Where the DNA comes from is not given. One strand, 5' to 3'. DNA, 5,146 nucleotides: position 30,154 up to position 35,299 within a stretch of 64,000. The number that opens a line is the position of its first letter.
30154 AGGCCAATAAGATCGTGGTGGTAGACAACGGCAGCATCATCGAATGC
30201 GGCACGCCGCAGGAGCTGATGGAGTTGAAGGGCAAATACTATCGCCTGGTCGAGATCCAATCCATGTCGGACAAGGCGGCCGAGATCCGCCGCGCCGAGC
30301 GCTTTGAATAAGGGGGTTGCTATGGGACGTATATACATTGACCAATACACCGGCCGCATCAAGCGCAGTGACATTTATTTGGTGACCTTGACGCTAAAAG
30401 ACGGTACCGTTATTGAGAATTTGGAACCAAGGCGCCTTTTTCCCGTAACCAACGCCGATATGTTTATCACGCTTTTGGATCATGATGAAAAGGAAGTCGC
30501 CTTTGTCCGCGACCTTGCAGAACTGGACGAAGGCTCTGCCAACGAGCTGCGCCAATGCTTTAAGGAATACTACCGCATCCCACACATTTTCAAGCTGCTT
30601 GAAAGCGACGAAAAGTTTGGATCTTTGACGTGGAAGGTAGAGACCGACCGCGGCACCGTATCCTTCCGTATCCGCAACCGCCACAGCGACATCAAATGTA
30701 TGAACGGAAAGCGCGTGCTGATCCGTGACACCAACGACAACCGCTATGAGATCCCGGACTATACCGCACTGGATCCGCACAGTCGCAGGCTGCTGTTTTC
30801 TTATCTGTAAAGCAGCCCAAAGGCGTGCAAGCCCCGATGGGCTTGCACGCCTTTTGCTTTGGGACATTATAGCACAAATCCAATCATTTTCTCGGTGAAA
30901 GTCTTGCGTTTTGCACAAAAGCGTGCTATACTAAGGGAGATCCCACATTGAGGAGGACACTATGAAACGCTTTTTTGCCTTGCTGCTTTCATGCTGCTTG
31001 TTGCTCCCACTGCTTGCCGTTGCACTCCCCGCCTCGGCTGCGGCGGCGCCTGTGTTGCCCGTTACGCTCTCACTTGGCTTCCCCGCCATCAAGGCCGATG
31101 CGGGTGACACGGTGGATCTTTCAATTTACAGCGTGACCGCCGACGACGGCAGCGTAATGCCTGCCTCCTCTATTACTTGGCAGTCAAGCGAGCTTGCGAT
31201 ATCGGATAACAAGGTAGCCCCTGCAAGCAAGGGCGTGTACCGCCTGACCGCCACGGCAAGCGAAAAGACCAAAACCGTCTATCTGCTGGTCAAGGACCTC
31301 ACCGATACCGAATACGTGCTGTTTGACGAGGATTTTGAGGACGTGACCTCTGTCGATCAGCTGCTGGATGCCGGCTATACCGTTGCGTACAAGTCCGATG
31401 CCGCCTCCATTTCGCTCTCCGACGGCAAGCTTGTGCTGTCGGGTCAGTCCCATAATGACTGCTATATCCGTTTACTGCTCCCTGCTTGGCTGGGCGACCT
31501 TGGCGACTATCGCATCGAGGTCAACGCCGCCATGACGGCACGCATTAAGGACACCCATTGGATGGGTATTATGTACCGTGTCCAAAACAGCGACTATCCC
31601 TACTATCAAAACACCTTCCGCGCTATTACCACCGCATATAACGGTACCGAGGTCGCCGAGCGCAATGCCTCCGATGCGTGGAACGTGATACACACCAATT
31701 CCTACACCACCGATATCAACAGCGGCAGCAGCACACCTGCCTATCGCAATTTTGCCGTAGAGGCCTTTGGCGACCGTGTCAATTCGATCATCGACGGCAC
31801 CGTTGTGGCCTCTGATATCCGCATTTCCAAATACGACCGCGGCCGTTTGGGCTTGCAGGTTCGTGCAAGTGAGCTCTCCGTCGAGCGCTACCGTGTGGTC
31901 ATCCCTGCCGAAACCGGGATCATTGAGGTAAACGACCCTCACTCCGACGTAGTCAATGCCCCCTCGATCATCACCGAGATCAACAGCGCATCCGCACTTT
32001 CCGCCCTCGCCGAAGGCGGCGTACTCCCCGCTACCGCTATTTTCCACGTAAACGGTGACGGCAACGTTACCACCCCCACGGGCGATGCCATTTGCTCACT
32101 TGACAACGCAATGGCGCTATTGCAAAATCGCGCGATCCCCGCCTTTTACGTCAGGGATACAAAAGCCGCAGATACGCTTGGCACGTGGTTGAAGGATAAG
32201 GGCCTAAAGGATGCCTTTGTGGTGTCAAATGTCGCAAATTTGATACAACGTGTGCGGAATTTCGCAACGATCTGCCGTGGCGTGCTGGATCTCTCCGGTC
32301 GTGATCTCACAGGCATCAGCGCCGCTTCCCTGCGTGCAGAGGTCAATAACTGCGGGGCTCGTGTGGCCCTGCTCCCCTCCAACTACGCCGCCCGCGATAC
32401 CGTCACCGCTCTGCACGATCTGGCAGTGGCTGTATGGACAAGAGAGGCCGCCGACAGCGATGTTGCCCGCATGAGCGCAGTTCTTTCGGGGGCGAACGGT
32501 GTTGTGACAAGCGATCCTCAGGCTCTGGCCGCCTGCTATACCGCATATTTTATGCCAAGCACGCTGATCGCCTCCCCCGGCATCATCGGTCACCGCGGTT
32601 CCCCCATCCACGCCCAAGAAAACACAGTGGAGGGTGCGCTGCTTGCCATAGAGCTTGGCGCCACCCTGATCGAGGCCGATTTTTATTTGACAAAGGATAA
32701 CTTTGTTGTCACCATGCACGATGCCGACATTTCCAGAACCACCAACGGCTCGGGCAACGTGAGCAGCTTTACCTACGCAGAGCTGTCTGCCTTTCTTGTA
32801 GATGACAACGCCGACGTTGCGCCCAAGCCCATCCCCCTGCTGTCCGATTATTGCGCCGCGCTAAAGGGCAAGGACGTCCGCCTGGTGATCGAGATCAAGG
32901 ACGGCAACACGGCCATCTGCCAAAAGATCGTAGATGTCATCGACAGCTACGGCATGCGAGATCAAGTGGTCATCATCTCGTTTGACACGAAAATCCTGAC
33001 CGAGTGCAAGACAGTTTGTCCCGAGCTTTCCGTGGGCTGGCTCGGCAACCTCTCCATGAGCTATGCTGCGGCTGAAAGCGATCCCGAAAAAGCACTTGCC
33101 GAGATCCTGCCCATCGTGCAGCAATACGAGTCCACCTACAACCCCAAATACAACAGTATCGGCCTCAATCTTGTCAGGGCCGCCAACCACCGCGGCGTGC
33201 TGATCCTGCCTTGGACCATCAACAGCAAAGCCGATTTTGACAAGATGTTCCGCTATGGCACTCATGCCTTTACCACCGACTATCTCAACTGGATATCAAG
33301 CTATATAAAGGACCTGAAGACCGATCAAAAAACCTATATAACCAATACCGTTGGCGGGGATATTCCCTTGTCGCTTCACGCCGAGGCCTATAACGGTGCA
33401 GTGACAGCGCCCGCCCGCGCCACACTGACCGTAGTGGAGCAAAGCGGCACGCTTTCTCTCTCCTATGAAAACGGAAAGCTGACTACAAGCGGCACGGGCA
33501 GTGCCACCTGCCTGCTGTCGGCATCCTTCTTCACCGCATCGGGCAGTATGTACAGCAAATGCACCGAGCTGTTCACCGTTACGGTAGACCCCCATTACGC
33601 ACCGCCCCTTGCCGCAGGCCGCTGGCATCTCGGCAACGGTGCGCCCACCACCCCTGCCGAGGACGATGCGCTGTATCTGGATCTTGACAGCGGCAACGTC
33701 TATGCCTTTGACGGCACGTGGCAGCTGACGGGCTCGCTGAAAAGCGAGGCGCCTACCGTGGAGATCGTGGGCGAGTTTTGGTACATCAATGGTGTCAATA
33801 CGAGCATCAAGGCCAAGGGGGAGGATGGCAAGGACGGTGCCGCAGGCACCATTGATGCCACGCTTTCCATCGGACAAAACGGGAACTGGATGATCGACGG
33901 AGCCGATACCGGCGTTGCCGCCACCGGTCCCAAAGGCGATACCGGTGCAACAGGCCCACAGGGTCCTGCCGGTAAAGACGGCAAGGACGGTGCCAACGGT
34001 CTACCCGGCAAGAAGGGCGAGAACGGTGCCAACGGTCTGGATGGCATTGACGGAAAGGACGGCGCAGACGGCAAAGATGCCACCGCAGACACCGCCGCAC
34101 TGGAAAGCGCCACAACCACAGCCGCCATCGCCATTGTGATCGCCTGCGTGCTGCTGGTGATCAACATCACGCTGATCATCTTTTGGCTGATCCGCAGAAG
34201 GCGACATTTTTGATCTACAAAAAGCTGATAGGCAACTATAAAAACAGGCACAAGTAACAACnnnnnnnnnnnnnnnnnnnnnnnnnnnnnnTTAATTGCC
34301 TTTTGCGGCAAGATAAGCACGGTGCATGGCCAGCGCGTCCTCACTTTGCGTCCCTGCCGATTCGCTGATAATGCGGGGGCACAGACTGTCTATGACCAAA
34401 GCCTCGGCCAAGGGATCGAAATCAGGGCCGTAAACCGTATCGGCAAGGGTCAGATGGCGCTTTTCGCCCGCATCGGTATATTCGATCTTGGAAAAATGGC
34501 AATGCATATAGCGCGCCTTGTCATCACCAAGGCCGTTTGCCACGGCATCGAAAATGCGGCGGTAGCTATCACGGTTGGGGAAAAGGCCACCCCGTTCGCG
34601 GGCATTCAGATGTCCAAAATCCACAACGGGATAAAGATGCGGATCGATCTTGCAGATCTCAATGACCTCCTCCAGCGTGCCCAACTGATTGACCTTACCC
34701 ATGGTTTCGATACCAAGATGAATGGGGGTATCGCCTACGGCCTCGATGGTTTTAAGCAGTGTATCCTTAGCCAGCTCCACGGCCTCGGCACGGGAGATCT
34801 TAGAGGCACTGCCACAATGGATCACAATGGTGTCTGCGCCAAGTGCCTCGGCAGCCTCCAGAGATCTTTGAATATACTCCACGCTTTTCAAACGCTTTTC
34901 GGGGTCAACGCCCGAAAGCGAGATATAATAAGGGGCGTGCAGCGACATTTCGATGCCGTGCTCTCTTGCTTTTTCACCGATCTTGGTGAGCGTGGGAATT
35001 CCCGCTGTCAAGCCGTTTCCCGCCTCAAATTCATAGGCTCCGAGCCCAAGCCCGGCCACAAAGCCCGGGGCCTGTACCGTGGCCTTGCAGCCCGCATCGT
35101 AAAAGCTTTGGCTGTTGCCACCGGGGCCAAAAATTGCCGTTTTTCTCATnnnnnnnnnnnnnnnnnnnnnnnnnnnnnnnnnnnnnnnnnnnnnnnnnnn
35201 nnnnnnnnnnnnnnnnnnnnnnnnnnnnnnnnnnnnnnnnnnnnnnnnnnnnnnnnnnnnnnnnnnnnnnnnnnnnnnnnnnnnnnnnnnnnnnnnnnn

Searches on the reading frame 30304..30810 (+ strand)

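Call 25: search_protein_families(library=pfam, proteins=[window:30304-30810:+], max_evalue=0.00001)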
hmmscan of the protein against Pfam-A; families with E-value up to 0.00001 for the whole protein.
window:30304-30810:+ (168 aa): 1 family
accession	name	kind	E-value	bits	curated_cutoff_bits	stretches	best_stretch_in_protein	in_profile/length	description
PF08909.16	DUF1854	-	4.7e-38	130.4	26.8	1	38-164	2-127/130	Domain of unknown function (DUF1854)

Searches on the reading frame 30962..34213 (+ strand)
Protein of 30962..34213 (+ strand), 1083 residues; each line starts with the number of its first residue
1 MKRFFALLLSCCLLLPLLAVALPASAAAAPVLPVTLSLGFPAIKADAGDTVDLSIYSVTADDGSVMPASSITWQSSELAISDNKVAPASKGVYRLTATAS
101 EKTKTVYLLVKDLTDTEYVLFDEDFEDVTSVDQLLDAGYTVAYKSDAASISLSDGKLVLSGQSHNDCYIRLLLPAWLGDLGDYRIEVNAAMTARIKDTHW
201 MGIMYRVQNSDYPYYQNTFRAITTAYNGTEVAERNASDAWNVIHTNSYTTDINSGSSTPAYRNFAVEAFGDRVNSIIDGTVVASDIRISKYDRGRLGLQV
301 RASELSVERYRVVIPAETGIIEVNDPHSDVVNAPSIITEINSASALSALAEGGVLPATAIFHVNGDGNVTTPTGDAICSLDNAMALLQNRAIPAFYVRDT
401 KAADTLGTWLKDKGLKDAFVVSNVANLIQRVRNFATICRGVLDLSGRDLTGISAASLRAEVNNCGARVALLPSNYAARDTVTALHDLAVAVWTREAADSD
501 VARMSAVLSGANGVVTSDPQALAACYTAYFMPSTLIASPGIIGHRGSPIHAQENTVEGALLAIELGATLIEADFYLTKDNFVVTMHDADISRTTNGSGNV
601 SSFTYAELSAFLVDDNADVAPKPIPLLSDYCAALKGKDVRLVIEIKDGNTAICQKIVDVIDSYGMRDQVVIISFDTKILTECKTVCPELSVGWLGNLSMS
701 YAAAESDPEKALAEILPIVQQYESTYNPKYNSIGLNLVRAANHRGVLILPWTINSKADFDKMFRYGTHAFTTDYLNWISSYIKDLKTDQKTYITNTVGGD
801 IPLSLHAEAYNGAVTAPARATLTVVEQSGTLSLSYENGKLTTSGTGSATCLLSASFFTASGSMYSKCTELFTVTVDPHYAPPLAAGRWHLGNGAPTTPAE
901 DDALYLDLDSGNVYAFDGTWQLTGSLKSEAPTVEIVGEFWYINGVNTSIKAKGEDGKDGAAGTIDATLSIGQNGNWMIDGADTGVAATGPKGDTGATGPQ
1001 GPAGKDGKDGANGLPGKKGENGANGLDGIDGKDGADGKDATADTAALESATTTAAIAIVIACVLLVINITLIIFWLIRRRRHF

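Call 69: search_protein_families(library=pfam, proteins=[window:30962-34213:+], max_evalue=0.000001)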
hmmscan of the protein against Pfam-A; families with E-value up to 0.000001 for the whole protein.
window:30962-34213:+ (1083 aa): 2 families
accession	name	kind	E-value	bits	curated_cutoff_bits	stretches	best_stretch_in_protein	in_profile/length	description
PF03009.23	GDPD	-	4.9e-29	102.6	23.6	1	544-774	1-241/244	Glycerophosphoryl diester phosphodiesterase family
PF01391.23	Collagen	-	9.6e-08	32.1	27.2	1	989-1038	1-50/60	Collagen triple helix repeat (20 copies)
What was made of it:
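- Other large surface proteins lie nearby, such as the GDPD-collagen protein at 30962-34213 (call 69).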

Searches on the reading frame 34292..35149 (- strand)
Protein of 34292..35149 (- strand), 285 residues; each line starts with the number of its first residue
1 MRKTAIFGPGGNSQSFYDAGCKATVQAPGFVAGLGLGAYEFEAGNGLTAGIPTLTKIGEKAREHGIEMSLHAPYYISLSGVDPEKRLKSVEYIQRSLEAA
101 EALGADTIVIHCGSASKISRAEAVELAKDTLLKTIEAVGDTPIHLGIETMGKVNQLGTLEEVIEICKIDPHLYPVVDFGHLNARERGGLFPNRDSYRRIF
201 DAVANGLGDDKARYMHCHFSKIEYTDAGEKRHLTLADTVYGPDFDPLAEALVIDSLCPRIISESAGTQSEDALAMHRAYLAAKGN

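Call 69: search_protein_families(library=pfam, proteins=[window:34292-35149:-], max_evalue=0.000001)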
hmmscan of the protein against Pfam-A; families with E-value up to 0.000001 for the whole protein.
window:34292-35149:- (285 aa): 1 family
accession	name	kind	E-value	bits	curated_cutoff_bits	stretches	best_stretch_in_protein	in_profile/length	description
PF01261.30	AP_endonuc_2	-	3e-27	96.4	31.1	1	53-251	29-216/249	Xylose isomerase-like TIM barrel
